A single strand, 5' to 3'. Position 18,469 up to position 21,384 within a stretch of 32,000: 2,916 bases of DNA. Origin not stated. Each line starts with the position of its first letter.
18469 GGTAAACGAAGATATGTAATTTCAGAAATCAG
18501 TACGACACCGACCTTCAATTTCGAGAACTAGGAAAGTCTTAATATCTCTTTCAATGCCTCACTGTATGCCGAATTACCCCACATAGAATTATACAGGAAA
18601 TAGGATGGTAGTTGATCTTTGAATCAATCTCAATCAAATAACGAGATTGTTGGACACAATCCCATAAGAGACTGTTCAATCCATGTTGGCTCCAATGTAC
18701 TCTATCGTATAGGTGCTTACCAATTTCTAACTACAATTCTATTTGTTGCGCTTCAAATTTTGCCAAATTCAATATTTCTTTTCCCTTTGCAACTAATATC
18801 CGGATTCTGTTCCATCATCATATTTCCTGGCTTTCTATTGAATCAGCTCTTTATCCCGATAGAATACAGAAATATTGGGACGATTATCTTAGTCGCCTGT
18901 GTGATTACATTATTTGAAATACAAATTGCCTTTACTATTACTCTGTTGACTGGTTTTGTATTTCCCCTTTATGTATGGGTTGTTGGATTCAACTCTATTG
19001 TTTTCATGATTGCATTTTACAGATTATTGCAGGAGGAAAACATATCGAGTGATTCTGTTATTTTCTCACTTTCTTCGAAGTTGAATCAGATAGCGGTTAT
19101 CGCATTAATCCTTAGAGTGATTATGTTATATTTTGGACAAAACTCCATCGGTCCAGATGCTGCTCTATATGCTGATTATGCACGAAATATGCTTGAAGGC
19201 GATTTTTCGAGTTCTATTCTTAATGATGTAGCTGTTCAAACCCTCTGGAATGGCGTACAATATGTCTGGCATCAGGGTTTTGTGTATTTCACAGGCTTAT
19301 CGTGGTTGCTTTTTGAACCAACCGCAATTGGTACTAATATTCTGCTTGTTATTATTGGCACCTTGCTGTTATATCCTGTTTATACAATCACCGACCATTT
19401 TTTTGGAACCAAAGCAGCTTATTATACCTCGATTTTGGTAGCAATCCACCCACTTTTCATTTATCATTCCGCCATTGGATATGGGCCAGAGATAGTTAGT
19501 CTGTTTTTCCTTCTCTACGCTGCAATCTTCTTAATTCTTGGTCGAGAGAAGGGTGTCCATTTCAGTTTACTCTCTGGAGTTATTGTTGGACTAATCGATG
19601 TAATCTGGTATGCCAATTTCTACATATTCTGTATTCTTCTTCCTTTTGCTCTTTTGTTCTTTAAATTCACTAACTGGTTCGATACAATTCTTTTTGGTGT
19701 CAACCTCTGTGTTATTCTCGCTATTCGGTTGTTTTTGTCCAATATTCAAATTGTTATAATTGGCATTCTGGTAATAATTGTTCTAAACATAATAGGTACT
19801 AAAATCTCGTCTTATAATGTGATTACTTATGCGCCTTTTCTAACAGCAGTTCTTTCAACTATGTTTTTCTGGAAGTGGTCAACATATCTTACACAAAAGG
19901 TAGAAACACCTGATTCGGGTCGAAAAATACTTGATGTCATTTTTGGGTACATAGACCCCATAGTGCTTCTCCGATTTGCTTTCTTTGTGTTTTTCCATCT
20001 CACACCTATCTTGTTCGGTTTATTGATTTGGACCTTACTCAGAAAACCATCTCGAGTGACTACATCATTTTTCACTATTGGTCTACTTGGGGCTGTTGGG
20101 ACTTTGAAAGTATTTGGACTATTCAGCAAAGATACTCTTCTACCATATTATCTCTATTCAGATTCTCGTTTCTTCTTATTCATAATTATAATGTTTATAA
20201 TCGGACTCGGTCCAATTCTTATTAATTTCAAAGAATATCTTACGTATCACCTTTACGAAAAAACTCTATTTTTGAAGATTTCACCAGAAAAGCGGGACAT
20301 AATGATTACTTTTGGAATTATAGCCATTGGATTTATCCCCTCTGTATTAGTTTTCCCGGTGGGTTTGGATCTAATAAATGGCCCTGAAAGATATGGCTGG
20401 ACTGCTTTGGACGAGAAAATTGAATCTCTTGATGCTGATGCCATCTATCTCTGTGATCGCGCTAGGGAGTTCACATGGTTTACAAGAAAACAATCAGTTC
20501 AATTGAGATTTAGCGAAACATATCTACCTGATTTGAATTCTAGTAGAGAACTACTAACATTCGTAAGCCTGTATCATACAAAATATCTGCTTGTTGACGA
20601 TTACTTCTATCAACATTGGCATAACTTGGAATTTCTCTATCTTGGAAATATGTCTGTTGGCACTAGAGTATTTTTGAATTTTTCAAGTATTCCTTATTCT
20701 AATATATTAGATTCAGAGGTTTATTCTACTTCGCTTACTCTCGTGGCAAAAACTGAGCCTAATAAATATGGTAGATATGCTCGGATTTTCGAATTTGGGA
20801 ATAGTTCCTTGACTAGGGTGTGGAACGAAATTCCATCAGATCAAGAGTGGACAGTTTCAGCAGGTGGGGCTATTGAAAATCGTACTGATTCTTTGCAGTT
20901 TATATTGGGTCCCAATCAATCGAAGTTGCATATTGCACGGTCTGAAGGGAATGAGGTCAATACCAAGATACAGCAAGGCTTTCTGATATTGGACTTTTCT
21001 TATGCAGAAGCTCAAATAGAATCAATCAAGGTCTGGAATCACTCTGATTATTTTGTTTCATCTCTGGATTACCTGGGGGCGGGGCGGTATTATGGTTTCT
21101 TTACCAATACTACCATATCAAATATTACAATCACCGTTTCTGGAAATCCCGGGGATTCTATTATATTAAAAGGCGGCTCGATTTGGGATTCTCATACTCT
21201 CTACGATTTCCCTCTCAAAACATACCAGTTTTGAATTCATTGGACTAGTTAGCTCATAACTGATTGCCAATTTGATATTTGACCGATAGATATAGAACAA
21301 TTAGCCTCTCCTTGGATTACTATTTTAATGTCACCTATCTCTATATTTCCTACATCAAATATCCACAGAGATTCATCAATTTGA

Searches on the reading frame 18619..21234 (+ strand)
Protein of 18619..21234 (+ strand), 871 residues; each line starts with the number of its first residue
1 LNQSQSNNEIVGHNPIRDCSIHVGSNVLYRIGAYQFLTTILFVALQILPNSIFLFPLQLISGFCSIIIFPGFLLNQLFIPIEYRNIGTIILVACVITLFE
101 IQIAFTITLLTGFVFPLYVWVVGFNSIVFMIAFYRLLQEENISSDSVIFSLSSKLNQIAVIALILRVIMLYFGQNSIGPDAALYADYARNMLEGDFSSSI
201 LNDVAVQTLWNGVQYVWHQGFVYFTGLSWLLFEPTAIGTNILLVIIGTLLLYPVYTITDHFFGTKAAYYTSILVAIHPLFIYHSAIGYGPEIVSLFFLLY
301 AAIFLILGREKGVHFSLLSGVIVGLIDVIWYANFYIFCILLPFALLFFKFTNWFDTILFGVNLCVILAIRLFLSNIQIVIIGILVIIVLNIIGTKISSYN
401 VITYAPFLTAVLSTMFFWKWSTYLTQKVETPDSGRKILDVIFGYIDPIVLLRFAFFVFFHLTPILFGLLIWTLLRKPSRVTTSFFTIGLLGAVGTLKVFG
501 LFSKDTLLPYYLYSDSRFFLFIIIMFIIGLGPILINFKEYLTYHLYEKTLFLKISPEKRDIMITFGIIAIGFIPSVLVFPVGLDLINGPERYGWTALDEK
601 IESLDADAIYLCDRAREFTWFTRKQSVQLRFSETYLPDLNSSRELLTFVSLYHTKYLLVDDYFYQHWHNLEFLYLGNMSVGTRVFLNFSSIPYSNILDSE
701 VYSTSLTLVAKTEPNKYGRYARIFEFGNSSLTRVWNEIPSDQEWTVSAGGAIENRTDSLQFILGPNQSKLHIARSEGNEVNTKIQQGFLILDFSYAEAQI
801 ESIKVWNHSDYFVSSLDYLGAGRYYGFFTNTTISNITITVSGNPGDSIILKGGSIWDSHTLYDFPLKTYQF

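Call 3: search_protein_families(library=pfam, proteins=[window:18619-21234:+])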
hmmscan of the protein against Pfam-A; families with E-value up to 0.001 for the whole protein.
window:18619-21234:+ (871 aa): 1 family
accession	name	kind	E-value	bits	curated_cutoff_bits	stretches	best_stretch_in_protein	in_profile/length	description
PF13231.12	PMT_2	-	0.00065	20.4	26.1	1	222-367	7-151/160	Dolichyl-phosphate-mannose-protein mannosyltransferase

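Call 5: search_protein_families(library=ncbifam, proteins=[window:18619-21234:+], max_evalue=0.01)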
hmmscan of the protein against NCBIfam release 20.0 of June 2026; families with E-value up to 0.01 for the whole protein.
window:18619-21234:+ (871 aa): 0 families
